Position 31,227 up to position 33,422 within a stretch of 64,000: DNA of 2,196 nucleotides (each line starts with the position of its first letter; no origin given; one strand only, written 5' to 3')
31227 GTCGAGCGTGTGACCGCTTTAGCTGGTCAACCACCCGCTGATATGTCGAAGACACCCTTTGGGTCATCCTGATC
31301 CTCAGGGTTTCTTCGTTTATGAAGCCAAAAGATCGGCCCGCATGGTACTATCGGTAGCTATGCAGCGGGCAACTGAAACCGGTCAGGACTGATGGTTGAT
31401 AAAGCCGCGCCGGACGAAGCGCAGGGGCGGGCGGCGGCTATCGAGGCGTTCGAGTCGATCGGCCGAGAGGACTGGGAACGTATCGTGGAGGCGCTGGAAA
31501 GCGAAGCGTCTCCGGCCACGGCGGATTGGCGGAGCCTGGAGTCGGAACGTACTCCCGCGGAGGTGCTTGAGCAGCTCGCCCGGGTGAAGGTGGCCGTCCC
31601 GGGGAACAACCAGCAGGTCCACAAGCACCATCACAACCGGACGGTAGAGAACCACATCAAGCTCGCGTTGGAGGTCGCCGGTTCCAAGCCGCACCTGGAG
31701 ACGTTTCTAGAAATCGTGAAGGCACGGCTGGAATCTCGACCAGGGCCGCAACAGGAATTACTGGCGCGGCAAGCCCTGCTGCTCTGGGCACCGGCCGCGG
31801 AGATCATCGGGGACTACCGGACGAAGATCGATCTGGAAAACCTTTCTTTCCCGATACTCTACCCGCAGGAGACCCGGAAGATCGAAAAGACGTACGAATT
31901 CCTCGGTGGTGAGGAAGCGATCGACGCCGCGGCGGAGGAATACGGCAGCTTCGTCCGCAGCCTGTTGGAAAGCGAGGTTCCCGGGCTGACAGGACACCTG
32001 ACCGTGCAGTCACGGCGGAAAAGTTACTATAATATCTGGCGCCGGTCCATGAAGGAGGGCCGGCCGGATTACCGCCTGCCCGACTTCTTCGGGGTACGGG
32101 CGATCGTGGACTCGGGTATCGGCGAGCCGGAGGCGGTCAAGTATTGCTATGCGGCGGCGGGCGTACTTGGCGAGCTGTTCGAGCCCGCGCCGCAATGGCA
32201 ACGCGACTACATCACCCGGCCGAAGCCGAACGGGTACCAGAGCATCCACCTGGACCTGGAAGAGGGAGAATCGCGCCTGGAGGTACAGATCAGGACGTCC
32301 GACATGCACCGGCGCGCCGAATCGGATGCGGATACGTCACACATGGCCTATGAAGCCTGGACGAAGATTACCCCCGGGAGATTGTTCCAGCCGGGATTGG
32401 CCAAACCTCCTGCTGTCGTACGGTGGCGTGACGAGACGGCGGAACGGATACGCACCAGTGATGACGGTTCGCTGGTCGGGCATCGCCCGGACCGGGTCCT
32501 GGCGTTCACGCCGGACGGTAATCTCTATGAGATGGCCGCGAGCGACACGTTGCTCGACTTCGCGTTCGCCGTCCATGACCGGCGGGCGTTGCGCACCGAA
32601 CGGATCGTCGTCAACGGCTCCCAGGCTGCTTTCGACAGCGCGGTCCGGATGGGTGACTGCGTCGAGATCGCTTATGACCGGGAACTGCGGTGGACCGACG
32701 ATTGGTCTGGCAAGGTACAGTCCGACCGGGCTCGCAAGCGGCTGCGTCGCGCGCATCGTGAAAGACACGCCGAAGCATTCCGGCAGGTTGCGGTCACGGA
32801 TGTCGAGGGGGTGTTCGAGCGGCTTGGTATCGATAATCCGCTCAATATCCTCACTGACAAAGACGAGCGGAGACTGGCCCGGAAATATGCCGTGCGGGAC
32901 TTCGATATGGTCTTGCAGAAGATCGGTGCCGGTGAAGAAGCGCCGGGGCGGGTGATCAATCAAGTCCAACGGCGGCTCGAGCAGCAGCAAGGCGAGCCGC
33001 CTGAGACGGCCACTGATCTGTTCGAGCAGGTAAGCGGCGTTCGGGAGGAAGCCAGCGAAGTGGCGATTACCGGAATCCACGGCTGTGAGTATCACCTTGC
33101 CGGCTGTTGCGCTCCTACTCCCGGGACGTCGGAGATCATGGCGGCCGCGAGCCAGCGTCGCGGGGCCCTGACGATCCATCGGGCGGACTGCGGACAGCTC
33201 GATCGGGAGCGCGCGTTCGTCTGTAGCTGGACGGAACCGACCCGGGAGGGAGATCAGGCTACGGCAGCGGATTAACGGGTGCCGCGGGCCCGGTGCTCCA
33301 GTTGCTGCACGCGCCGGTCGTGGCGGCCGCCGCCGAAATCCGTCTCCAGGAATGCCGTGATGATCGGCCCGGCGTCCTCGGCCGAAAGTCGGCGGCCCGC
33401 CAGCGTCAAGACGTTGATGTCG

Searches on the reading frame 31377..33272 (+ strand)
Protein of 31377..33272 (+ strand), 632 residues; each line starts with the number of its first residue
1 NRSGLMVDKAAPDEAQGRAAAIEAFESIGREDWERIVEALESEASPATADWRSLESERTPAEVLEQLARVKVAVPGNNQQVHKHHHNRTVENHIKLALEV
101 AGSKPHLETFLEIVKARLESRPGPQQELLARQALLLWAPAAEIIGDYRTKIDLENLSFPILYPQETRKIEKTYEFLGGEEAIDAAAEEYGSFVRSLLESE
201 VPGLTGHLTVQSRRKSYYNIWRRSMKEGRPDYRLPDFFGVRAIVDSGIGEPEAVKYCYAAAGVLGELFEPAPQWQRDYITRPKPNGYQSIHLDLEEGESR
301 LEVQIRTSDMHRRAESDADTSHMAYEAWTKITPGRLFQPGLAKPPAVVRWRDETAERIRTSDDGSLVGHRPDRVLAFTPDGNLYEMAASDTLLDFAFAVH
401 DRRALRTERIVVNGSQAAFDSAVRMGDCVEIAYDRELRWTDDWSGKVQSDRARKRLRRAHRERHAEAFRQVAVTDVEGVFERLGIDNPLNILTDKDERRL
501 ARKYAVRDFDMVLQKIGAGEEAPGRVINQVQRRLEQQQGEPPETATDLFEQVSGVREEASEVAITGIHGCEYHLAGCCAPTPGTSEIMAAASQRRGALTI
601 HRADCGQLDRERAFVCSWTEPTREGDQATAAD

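Call 77: search_protein_families(library=pfam, proteins=[window:31377-33272:+], max_evalue=0.00001)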
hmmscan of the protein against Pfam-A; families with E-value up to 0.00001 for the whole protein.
window:31377-33272:+ (632 aa): 1 family
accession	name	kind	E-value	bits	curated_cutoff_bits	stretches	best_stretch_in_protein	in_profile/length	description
PF04607.23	RelA_SpoT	-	1.1e-20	74.5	27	1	212-325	1-108/113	Region found in RelA / SpoT proteins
